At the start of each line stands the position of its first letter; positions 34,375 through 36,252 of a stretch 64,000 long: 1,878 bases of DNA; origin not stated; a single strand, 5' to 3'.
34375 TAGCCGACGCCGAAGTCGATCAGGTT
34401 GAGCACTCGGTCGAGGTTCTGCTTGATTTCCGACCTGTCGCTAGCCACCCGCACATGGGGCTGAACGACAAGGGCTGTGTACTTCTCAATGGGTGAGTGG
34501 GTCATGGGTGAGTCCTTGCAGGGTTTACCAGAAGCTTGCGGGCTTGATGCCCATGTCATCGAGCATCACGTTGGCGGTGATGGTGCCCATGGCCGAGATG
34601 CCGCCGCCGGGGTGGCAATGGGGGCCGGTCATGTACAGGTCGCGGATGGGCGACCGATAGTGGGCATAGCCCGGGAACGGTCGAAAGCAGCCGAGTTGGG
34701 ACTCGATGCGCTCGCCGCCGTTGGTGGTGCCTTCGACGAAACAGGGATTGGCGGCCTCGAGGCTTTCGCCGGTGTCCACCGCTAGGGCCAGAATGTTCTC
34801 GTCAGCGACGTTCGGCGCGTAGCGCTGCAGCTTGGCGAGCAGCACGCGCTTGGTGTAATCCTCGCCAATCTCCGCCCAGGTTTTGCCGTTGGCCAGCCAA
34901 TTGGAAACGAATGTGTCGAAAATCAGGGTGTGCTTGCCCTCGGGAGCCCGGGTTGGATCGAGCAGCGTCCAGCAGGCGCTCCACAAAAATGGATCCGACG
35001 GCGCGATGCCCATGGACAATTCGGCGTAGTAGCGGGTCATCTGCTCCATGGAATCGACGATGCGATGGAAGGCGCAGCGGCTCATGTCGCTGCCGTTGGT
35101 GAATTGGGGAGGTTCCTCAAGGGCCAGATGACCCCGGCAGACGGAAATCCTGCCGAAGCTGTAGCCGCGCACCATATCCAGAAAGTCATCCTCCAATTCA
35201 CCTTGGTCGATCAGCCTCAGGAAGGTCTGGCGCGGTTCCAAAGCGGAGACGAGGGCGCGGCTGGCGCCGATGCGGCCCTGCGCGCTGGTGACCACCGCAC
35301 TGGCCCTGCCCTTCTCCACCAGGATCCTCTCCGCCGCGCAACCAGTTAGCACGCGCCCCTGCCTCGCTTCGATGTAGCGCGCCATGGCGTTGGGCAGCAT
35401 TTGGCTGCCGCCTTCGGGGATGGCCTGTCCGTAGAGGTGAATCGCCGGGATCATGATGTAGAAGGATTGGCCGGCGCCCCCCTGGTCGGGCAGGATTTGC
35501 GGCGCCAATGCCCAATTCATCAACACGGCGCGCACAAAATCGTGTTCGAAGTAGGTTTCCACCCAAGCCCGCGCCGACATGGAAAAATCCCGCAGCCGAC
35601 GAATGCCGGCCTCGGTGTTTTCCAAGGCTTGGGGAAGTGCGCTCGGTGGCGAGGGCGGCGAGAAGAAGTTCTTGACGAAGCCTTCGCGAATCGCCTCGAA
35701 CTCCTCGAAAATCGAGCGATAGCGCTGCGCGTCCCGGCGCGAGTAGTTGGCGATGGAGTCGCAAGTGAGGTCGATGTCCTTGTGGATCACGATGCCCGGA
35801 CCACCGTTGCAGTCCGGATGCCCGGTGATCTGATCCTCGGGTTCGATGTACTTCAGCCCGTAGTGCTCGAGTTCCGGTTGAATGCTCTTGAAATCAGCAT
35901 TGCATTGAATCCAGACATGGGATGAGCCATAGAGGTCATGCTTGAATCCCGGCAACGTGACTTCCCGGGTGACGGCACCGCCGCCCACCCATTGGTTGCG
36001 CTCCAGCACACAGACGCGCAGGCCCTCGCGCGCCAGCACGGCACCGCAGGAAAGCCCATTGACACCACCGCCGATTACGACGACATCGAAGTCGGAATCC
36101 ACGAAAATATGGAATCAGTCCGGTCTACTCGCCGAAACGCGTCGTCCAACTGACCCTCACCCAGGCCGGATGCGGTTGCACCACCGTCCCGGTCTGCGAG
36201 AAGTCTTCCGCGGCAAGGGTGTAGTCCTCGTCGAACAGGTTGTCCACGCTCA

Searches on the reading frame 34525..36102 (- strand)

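Call 60: search_protein_families(library=ncbifam, proteins=[window:34525-36102:-], max_evalue=1e-10)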
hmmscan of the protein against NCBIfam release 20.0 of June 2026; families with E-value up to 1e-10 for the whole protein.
window:34525-36102:- (525 aa): 6 families
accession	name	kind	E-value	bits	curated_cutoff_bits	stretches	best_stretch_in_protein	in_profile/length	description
NF045689.1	BCarotKetCrtO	equivalog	4.6e-66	223.6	1000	1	4-515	3-537/563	beta-carotene ketolase CrtO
TIGR02734.1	crtI_fam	subfamily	2.4e-23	82.6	238.1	1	7-517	1-492/504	phytoene desaturase family protein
NF058655.1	CrtID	equivalog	1.1e-17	64.1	640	1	7-287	1-271/478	bifunctional phytoene desaturase/3,4-desaturase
TIGR02733.1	desat_CrtD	equivalog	1.5e-15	56.9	549.7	0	6-45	3-42/492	C-3',4' desaturase CrtD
TIGR03467.1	HpnE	equivalog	6.4e-13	48.8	283.05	0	7-71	1-63/430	hydroxysqualene dehydroxylase HpnE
TIGR02730.1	carot_isom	equivalog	9.4e-13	47.8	586.9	0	221-505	216-477/493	carotenoid isomerase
